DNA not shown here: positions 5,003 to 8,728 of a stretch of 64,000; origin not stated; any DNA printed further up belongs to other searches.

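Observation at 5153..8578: RecQ-family helicase with an N-terminal Vsr/DUF559-like nuclease fold and a non-canonical C-terminus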

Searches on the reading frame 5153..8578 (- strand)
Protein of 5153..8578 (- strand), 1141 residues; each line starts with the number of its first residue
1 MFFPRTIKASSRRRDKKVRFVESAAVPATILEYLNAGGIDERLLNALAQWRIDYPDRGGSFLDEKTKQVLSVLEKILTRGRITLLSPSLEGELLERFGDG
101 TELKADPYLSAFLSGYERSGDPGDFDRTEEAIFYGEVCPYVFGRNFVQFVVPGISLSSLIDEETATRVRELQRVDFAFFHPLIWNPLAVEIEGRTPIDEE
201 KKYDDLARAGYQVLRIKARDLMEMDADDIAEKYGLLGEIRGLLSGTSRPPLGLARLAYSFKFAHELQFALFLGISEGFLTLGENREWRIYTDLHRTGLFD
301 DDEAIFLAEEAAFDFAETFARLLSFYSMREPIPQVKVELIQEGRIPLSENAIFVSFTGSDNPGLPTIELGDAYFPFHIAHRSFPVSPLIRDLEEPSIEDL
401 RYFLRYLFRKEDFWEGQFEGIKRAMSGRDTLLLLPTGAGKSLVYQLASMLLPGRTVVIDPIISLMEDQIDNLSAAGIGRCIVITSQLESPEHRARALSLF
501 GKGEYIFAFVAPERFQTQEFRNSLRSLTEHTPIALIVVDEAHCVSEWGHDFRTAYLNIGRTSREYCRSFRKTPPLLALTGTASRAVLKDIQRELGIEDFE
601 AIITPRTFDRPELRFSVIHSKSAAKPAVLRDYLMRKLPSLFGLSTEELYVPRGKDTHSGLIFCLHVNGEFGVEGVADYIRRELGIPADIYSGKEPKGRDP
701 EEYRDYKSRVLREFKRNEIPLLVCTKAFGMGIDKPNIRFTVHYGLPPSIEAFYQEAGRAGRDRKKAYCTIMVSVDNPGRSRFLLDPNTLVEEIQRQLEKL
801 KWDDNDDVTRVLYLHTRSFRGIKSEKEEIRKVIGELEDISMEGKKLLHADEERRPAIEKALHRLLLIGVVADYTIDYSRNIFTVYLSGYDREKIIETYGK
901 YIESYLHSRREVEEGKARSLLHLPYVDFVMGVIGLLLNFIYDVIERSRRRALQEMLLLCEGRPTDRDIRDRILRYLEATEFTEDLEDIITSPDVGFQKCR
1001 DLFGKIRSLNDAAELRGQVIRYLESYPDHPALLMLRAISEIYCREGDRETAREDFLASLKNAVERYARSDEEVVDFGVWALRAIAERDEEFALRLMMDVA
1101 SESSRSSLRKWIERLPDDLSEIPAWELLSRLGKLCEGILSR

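Call 5: search_protein_families(library=pfam, proteins=[window:5153-8578:-], max_evalue=0.1)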
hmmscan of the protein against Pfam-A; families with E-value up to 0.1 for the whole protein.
window:5153-8578:- (1141 aa): 4 families
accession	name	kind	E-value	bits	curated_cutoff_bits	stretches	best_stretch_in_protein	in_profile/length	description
PF00270.35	DEAD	-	4.1e-17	62.8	26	1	417-586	4-163/167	DEAD/DEAH box helicase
PF00271.37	Helicase_C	-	1.2e-13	51.7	23.5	1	652-762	11-109/110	Helicase conserved C-terminal domain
PF04851.21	ResIII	-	0.00087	19.7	22.5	1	428-582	24-162/164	Type III restriction enzyme, res subunit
PF13401.12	AAA_22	-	0.0015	19.2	27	1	435-545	13-97/130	AAA domain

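Call 6: search_protein_families(library=padloc, proteins=[window:5153-8578:-], max_evalue=0.1)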
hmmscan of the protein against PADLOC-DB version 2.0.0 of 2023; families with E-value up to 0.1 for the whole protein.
window:5153-8578:- (1141 aa): 33 families (the best 25 are shown)
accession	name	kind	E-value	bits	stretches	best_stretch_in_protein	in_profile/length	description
PDLC02864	DpdF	-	5.3e-88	294.3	1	396-797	6-363/610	DpdF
PDLC02861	DpdF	-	5.1e-77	257.6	1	400-789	16-360/611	DpdF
PDLC02870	DpdF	-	2.2e-72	242.3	1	407-773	8-331/534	DpdF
PDLC03928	PsyrT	-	5.6e-68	227.8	1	400-798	8-372/689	-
PDLC02868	DpdF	-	5.2e-59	197.9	1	406-775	332-700/1078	DpdF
PDLC02865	DpdF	-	1.2e-47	160.3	2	398-598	745-934/1499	DpdF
PDLC02859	DpdF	-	1.8e-47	160.1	1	407-772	95-425/545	DpdF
PDLC01089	C3a193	-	4.2e-35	119.4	2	429-584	269-421/983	poss. alt. Cas3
PDLC02855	DpdF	-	1.1e-30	104.6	2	707-771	414-478/825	DpdF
PDLC02872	DpdF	-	4.2e-28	96.3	2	716-768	449-501/859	DpdF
PDLC02857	DpdF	-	2.2e-24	83.6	2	709-796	470-562/911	DpdF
PDLC02867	DpdF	-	8.2e-21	72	2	705-767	411-473/855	DpdF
PDLC02862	DpdF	-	1.6e-14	50.7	2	718-766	409-457/811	DpdF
PDLC02863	DpdF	-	4e-14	50.3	1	709-771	91-153/488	DpdF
PDLC02860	DpdF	-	1.3e-12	45.2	1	709-772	156-219/547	DpdF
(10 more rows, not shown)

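Call 7: search_protein_families(library=ncbifam, proteins=[window:5153-8578:-], max_evalue=0.1)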
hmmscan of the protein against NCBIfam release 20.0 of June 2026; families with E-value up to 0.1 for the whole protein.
window:5153-8578:- (1141 aa): 29 families (the best 25 are shown)
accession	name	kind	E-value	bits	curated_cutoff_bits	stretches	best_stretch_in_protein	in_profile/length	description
TIGR01389.1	recQ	equivalog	4e-82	276.5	640.2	1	403-788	4-344/591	DNA helicase RecQ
TIGR00614.1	recQ_fam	subfamily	8.3e-80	268.8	219.8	1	404-784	3-342/470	RecQ family ATP-dependent DNA helicase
NF008279.0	PRK11057.1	equivalog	4.4e-67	226.9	1015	1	403-771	16-339/608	ATP-dependent DNA helicase RecQ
NF041063.1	DpdF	equivalog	5.8e-43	147.5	550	2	423-623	151-362/813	protein DpdF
TIGR03817.1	DECH_helic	hypoth_equivalog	3e-09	35.7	874.1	1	711-791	322-401/742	helicase/secretion neighborhood putative DEAH-box helicase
NF008394.0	PRK11192.1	equivalog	4e-06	25.9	507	1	707-771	286-350/441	ATP-dependent RNA helicase SrmB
TIGR04121.1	DEXH_lig_assoc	equivalog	7.9e-06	23.9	850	1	707-766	291-350/804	ligase-associated DNA damage response DEXH box helicase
NF053636.1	DDHlcsCsdAPsy1082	equivalog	3e-05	22.7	890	1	707-776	282-351/512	DEAD/DEAH box helicase CsdA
TIGR00643.1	recG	equivalog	3.9e-05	22.5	659.4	1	705-781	495-573/629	ATP-dependent DNA helicase RecG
NF010337.0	PRK13766.1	equivalog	4.6e-05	21.7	610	1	674-773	381-478/781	Hef nuclease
NF053631.1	RNA_helic_CshA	equivalog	4.8e-05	22.4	646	1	707-774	276-343/434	degradosome RNA helicase CshA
NF010338.0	PRK13767.1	equivalog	8.1e-05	21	849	1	704-775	327-398/877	ATP-dependent helicase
NF007882.0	PRK10590.1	equivalog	0.00015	20.9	743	1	707-776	284-353/456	ATP-dependent RNA helicase RhlE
NF053711.1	RNA_heli_RhlE1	exception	0.00031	19.6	750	1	671-776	256-352/434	RNA helicase RhlE1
TIGR04095.1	dnd_restrict_1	equivalog_domain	0.0006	18.9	600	0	671-807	300-436/451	DNA phosphorothioation system restriction enzyme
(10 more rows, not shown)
